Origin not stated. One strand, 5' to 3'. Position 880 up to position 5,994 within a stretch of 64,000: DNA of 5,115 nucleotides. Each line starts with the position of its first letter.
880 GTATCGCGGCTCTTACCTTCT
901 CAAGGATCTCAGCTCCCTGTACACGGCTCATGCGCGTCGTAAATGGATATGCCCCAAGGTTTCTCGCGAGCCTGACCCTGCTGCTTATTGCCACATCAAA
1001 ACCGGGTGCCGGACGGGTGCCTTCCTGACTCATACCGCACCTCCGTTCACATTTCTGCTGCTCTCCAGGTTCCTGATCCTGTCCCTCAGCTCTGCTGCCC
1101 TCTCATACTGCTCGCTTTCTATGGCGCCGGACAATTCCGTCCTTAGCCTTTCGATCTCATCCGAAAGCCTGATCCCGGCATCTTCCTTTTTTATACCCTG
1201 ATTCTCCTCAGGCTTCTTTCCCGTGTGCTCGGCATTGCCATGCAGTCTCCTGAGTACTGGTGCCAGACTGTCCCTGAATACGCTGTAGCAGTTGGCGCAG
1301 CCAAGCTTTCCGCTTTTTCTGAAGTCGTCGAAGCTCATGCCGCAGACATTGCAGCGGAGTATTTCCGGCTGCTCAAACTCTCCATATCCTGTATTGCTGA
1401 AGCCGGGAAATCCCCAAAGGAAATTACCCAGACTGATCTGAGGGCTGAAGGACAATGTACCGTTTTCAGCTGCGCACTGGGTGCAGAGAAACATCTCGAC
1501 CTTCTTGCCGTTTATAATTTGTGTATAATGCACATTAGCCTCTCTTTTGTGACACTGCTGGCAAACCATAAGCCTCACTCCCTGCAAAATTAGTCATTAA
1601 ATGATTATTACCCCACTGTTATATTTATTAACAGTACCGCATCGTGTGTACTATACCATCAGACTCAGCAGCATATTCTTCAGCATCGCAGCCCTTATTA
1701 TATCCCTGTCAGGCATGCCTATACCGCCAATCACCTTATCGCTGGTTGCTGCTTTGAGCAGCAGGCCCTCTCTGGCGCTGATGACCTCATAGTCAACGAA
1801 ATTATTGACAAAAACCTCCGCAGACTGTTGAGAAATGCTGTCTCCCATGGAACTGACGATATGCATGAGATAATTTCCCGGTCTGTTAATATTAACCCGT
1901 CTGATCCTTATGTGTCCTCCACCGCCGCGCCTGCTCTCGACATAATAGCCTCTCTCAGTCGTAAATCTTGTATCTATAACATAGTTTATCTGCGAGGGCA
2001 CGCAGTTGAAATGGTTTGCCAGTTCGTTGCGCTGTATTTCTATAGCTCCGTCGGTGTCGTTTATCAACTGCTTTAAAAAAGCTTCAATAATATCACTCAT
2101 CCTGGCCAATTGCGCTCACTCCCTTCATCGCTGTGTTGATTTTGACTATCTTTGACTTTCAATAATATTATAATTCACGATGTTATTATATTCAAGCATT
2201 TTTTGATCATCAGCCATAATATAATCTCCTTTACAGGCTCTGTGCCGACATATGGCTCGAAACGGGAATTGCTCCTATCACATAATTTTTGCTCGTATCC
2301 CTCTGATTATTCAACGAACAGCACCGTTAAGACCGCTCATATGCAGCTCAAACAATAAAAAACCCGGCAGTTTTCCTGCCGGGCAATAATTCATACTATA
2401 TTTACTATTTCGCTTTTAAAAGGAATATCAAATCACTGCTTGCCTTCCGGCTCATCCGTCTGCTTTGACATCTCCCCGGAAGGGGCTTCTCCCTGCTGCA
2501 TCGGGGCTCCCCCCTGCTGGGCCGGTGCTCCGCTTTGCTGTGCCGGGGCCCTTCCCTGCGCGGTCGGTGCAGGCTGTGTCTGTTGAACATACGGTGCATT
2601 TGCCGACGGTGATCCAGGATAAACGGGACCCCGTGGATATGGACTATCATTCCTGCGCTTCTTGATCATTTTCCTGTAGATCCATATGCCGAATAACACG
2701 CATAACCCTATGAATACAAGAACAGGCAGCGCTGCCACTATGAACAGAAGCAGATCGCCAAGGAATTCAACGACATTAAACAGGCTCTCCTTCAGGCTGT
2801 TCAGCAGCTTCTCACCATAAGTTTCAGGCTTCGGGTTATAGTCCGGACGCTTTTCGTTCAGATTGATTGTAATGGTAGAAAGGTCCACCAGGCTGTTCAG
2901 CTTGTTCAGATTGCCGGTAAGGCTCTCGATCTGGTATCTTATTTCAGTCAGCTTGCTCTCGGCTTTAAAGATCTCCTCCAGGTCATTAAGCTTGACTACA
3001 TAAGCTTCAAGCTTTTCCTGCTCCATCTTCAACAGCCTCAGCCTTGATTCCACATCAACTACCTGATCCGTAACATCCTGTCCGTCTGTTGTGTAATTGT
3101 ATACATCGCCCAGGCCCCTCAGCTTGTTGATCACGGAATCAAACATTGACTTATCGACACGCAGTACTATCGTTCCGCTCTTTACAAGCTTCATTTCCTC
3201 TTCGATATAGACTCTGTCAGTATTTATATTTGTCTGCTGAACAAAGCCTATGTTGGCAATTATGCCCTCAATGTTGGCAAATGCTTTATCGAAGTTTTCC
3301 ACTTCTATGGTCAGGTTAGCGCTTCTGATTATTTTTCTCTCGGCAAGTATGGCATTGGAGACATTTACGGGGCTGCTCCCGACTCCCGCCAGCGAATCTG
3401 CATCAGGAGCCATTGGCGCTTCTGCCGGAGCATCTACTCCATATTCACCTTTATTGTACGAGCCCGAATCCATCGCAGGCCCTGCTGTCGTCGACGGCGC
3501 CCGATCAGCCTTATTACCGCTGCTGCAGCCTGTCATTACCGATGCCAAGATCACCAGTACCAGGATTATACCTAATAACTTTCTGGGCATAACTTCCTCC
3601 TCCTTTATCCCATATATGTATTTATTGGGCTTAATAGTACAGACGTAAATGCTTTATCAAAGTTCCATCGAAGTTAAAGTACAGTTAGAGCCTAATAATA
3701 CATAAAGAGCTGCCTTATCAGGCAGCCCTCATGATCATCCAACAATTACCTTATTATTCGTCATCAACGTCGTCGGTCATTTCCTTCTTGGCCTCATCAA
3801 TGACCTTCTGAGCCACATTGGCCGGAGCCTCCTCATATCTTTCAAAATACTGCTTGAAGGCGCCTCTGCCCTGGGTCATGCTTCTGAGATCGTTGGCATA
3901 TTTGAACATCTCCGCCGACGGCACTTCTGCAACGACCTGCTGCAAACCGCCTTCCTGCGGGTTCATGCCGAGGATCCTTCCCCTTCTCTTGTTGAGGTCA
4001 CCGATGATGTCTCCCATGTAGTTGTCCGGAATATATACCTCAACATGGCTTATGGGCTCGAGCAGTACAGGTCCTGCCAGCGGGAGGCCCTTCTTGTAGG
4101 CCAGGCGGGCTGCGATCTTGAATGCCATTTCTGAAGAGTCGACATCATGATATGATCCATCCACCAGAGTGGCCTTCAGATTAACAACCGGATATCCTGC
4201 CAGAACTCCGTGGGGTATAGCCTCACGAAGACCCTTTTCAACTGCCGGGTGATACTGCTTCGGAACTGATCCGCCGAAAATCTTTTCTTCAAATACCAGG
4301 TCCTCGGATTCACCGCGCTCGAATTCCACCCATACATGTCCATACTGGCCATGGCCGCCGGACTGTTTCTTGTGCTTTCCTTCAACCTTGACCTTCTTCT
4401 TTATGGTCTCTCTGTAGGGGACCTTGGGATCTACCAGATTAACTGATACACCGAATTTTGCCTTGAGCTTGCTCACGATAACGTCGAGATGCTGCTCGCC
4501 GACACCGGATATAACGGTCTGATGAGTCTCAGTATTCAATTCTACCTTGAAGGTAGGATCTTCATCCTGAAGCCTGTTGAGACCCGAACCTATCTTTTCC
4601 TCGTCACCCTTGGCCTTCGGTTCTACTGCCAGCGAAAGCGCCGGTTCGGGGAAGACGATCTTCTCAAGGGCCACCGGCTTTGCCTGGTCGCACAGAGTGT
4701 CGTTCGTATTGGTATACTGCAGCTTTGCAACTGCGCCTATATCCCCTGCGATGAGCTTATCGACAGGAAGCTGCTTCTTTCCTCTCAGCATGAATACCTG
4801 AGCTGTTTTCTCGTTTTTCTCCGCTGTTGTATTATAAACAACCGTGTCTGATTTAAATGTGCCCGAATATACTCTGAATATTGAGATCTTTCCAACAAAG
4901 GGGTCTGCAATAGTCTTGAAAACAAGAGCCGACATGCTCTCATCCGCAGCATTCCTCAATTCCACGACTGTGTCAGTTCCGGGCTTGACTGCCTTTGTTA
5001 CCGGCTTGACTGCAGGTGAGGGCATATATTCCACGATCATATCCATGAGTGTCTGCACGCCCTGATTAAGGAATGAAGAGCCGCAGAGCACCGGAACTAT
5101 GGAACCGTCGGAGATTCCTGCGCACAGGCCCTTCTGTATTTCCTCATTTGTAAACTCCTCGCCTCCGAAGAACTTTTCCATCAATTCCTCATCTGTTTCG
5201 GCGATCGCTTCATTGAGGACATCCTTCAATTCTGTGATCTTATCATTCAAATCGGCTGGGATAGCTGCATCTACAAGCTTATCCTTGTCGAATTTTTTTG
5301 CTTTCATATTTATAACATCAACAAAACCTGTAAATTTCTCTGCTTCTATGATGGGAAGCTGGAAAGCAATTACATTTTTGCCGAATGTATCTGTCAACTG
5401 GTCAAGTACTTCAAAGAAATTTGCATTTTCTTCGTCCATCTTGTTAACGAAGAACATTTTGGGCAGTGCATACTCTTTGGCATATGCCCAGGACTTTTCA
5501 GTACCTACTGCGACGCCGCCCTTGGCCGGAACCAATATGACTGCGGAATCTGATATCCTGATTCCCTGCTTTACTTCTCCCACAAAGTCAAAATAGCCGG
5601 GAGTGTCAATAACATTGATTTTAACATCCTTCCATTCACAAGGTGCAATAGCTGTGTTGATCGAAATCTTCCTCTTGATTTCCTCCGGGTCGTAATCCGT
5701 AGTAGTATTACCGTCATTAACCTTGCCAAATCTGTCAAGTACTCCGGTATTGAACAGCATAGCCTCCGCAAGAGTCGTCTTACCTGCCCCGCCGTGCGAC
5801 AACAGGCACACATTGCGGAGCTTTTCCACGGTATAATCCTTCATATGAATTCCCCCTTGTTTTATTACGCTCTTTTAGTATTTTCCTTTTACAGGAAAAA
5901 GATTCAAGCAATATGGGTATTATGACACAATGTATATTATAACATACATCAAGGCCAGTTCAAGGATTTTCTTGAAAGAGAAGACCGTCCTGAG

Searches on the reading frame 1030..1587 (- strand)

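Call 87: search_protein_families(library=pfam, proteins=[window:1030-1587:-], max_evalue=0.00001)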
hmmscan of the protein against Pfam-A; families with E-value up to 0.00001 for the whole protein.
window:1030-1587:- (185 aa): 1 family
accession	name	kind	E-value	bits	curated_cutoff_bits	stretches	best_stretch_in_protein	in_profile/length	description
PF02151.25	UVR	-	2.2e-09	37.2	21.5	1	143-176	2-35/36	UvrB/uvrC motif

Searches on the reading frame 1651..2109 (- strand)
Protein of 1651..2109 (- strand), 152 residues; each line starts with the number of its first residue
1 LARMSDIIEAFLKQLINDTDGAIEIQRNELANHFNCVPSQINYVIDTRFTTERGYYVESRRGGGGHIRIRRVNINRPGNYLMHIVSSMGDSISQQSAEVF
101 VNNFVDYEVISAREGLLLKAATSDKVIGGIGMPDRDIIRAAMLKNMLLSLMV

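Call 87: search_protein_families(library=pfam, proteins=[window:1651-2109:-], max_evalue=0.00001)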
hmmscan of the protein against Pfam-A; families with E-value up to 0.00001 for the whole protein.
window:1651-2109:- (152 aa): 2 families
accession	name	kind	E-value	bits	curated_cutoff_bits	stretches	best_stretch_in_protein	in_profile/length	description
PF05848.17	CtsR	-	6.6e-36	122.5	23.1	1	3-73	1-72/72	CtsR N-terminal HTH domain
PF17727.6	CtsR_C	-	5.6e-23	81.4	23.8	1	80-148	4-72/72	CtsR C-terminal dimerization domain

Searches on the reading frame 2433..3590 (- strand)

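Call 39: search_protein_families(library=pfam, proteins=[window:2433-3590:-], max_evalue=0.000001)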
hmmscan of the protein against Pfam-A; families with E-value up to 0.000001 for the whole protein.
window:2433-3590:- (385 aa): 1 family
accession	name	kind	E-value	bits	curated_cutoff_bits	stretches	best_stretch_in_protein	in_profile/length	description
PF14257.11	DUF4349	-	5.1e-53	180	27.7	1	85-303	1-213/213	Domain of unknown function (DUF4349)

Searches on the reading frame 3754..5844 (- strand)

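Call 39: search_protein_families(library=pfam, proteins=[window:3754-5844:-], max_evalue=0.000001)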
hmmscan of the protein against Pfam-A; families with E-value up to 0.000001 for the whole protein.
window:3754-5844:- (696 aa): 5 families
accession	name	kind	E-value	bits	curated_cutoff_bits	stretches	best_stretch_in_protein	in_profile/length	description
PF00009.33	GTP_EFTU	-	1.7e-45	155.4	26.5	1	8-276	2-188/188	Elongation factor Tu GTP binding domain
PF03764.24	EFG_IV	-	4.7e-43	146.2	24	1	473-590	1-120/121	Elongation factor G, domain IV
PF14492.12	EFG_III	-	8.6e-30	103.1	27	1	398-470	1-73/75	Elongation Factor G, domain III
PF00679.30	EFG_C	-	5.4e-29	100.5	27.9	1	593-680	1-88/89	Elongation factor G C-terminus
PF22042.2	EF-G_D2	-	2.3e-18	66.5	27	1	304-386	2-83/84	Elongation factor G domain 2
